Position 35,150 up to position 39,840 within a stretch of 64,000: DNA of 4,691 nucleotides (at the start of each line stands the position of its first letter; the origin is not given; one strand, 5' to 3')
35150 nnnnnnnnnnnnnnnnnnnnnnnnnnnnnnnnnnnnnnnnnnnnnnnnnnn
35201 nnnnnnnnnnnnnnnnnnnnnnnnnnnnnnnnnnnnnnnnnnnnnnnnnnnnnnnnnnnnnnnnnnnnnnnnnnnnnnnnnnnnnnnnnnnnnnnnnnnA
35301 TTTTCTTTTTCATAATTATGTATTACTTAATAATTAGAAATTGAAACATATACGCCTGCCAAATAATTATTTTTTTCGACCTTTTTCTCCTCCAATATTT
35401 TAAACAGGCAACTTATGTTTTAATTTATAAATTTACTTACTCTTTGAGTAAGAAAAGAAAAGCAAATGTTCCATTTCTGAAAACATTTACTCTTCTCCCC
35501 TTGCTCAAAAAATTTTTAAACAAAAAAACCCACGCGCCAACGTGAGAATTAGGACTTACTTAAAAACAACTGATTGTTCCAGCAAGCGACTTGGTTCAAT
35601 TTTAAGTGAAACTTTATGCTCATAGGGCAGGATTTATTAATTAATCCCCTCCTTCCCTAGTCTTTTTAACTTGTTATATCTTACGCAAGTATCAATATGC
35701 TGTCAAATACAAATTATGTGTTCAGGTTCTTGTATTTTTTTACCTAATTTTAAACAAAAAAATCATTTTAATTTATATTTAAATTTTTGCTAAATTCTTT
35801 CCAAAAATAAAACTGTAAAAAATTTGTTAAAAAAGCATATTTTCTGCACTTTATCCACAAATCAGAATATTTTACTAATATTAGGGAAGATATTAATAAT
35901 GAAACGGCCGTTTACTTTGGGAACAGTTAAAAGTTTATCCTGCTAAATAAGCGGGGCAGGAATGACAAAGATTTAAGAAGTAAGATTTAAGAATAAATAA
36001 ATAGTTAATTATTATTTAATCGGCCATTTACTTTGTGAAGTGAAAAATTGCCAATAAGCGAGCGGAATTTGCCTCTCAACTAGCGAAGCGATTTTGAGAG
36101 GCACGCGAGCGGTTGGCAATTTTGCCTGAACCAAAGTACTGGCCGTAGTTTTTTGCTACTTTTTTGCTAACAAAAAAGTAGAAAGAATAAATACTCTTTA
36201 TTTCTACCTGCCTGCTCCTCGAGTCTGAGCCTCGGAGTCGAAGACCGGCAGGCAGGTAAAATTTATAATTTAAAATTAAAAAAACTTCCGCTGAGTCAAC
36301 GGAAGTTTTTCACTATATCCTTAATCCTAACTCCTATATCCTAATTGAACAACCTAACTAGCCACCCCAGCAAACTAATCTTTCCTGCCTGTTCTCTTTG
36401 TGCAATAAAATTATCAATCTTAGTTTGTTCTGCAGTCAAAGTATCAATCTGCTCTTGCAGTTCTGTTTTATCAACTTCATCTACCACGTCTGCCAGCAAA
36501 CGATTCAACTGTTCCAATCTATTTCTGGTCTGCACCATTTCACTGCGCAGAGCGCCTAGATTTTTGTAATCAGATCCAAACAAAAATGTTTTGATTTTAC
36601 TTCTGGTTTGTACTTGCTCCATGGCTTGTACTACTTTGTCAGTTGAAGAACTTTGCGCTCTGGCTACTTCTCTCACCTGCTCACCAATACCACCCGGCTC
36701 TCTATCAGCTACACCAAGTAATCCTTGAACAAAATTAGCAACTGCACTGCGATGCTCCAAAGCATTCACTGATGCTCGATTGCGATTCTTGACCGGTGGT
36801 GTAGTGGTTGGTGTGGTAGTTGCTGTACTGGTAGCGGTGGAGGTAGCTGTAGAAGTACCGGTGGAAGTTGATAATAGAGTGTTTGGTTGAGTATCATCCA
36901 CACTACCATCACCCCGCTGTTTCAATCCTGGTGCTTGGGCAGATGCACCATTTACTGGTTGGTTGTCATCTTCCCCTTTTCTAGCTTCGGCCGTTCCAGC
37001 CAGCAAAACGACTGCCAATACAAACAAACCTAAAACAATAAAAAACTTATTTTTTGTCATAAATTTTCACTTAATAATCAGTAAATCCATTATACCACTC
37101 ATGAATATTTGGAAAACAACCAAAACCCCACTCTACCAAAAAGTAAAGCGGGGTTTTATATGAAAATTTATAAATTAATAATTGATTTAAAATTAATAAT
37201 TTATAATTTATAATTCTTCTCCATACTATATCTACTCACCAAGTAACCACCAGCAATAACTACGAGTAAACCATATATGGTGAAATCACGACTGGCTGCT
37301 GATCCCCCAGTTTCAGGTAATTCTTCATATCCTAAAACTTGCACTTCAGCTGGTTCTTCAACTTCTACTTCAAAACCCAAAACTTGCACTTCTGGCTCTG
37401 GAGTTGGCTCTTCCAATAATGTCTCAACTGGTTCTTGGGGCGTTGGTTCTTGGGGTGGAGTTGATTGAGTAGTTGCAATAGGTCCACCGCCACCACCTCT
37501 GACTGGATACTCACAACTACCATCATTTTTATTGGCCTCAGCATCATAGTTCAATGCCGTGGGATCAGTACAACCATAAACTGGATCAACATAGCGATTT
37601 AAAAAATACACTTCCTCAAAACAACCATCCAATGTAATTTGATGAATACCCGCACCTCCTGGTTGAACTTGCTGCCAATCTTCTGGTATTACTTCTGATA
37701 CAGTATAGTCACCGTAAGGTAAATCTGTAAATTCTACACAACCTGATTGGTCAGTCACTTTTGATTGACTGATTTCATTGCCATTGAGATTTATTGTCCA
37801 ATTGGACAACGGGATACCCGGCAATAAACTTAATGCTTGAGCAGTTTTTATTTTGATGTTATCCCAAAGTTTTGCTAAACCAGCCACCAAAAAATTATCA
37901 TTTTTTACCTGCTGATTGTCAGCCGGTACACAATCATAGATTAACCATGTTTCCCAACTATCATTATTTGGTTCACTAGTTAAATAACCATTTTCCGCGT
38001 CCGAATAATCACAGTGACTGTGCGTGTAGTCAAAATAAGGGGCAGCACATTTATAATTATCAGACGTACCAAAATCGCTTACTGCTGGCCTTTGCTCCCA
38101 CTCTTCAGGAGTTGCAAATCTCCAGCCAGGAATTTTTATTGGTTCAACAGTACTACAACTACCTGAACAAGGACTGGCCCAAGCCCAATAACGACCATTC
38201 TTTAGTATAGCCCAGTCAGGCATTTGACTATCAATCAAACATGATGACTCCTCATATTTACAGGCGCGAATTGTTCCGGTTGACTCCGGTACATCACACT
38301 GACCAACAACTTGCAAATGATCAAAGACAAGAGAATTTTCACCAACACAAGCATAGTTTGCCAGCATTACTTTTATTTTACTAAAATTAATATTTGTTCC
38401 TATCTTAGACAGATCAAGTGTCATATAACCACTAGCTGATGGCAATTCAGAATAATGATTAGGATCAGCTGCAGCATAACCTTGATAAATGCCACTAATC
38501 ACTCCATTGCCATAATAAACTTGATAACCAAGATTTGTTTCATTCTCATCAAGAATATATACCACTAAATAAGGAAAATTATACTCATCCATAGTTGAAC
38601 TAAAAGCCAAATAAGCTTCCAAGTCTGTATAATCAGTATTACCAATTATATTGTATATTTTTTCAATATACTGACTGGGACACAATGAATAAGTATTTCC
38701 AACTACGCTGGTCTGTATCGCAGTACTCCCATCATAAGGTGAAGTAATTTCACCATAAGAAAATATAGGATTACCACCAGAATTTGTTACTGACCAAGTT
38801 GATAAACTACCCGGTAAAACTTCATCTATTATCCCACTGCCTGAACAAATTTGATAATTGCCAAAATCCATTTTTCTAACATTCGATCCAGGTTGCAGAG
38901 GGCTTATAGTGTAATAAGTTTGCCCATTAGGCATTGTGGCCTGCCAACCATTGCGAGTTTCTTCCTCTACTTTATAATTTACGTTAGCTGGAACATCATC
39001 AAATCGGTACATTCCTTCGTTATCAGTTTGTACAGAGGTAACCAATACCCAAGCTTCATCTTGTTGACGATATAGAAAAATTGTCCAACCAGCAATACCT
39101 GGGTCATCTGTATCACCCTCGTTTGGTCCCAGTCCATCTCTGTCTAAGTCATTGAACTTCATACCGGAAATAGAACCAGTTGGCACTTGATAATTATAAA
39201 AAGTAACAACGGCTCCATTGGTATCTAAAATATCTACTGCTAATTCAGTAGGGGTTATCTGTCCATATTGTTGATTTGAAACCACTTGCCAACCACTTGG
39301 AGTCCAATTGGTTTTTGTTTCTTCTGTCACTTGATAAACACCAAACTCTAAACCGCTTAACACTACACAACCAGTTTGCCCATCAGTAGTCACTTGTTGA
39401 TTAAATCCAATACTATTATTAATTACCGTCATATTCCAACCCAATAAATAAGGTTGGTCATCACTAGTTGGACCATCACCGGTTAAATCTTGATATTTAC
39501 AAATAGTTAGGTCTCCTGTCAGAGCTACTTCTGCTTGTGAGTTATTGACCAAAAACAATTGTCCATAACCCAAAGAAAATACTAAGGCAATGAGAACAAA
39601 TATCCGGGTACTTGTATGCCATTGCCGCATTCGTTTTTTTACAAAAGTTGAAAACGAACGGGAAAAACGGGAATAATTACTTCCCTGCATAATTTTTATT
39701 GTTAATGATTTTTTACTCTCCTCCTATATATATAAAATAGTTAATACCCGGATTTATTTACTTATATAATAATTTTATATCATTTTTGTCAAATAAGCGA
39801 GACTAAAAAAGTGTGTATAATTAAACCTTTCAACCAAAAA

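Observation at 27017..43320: SipW/TasA-like fibre module embedded in a sortase/LPXTG adhesin island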

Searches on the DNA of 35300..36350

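Call 84: search_rna_families(source=window, start=35300, end=36350, threshold=evalue, max_evalue=1)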
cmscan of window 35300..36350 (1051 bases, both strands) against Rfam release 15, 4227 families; matches with E-value up to 1: 12.
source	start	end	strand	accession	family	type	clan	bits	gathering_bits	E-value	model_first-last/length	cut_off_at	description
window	35447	35521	-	RF02366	Yfr19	Gene; sRNA;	-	37.1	70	0.00086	1-82/82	no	Cyanobacterial functional RNA 19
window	35439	35513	-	RF03799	mir-3202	Gene; miRNA;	-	31.8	90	0.00017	1-79/79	no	mir-3202 microRNA precursor family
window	36198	36264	-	RF04067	mir-4520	Gene; miRNA;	-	24.1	90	0.0086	1-70/70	no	mir-4520 microRNA precursor family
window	35441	35512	-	RF03831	mir-627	Gene; miRNA;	-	23.6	86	0.018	1-87/87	no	mir-627 microRNA precursor family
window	35439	35513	-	RF04239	mir-4679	Gene; miRNA;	-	22.6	88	0.16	1-75/75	no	mir-4679 microRNA precursor family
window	36172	36339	-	RF01770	rimP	Cis-reg; leader;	-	22.1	47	0.62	1-102/102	no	Gammaprotebacteria rimP leader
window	36144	36262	+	RF00561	SNORA40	Gene; snRNA; snoRNA; HACA-box;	-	22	51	0.35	1-128/128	no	Small nucleolar RNA SNORA40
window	36183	36272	+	RF03826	MIR825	Gene; miRNA;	-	21.6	160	0.41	1-146/146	no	MIR825 microRNA precursor family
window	36269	36350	-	RF00557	L10_leader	Cis-reg; leader;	-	21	44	0.65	62-138/138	5'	Ribosomal protein L10 leader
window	36199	36311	+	RF02901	AaHKsRNA41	Gene; sRNA;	-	20.8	97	0.029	1-187/187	no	Aggregatibacter sRNA 41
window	35439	35512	-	RF04164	MIR1507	Gene; miRNA;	-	20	73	0.14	1-107/107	no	MIR1507 microRNA precursor family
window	36170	36318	+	RF00558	L20_leader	Cis-reg; leader;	-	18.7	58.7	0.77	1-127/127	no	Ribosomal protein L20 leader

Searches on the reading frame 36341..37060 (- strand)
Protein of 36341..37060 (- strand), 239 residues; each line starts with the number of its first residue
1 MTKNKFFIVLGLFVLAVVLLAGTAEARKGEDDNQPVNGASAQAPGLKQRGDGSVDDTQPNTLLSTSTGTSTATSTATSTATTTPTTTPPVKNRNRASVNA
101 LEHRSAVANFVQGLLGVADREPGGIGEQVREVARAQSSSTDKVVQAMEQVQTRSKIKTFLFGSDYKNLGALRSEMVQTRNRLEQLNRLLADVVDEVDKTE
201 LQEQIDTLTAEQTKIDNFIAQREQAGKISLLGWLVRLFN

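Call 3: search_protein_families(library=pfam, proteins=[window:36341-37060:-], max_evalue=0.01)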
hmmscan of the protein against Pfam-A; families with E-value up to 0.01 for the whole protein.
window:36341-37060:- (239 aa): 2 families
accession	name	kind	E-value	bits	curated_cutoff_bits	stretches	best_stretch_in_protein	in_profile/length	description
PF22575.2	Vir1p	-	0.0012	17.1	29.5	1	33-112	802-879/922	Virilizer, yeast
PF01456.22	Mucin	-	0.0019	18.6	34.7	1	29-88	29-89/143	Mucin-like glycoprotein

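Call 4: search_protein_families(library=ncbifam, proteins=[window:36341-37060:-], max_evalue=0.01)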
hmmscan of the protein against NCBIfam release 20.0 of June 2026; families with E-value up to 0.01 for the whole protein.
window:36341-37060:- (239 aa): 0 families

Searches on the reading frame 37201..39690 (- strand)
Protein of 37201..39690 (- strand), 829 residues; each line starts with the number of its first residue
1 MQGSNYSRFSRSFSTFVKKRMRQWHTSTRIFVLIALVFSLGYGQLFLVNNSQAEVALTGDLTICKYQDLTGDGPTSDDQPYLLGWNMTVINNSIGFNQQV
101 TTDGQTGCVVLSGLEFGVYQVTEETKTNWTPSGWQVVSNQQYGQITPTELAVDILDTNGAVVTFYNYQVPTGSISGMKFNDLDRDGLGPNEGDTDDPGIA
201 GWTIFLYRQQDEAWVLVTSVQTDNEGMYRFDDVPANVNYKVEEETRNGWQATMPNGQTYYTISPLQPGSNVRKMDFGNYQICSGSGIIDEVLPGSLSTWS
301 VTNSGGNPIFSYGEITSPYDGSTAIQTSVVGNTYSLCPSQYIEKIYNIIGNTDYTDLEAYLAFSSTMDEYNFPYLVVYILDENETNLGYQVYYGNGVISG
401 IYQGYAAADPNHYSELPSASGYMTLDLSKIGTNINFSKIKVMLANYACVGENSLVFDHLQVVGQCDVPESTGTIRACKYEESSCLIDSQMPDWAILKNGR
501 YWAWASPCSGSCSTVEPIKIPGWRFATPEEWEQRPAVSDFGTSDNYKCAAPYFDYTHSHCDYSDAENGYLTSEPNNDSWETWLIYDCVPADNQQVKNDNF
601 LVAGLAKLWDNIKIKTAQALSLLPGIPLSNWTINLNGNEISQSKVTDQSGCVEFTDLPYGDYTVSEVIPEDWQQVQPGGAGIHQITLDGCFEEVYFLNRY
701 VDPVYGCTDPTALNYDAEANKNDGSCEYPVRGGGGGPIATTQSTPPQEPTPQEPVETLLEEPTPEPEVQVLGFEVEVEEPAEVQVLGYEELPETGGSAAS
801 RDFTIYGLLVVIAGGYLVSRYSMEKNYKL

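Call 3: search_protein_families(library=pfam, proteins=[window:37201-39690:-], max_evalue=0.01)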
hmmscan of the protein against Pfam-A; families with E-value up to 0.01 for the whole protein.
window:37201-39690:- (829 aa): 4 families
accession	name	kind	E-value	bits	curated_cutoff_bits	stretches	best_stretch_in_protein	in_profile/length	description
PF17802.7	SpaA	-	4.7e-15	56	23.1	2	629-667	17-59/91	Prealbumin-like fold domain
PF17210.9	SdrD_B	-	8.4e-15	55.4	29.7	2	176-255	5-76/112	SdrD B-like domain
PF13620.12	CarboxypepD_reg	-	9.5e-11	42.3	32.3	1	193-242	8-53/82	Carboxypeptidase regulatory-like domain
PF00746.26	Gram_pos_anchor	-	0.0015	18.9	20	1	790-819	8-36/43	LPXTG cell wall anchor motif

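Call 4: search_protein_families(library=ncbifam, proteins=[window:37201-39690:-], max_evalue=0.01)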
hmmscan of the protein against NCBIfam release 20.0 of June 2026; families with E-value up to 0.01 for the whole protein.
window:37201-39690:- (829 aa): 3 families
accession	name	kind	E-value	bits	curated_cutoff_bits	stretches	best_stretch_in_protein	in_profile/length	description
NF012181.0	MSCRAMM_SdrD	exception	1.2e-09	36.2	2500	1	80-252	814-975/1379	MSCRAMM family adhesin SdrD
NF033902.0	iso_D2_wall_anc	subfamily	0.00037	19.4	95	0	95-127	132-167/540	SpaH/EbpB family LPXTG-anchored major pilin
NF000535.3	MSCRAMM_SdrC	exception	0.00055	18.1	1700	1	89-253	526-681/963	MSCRAMM family adhesin SdrC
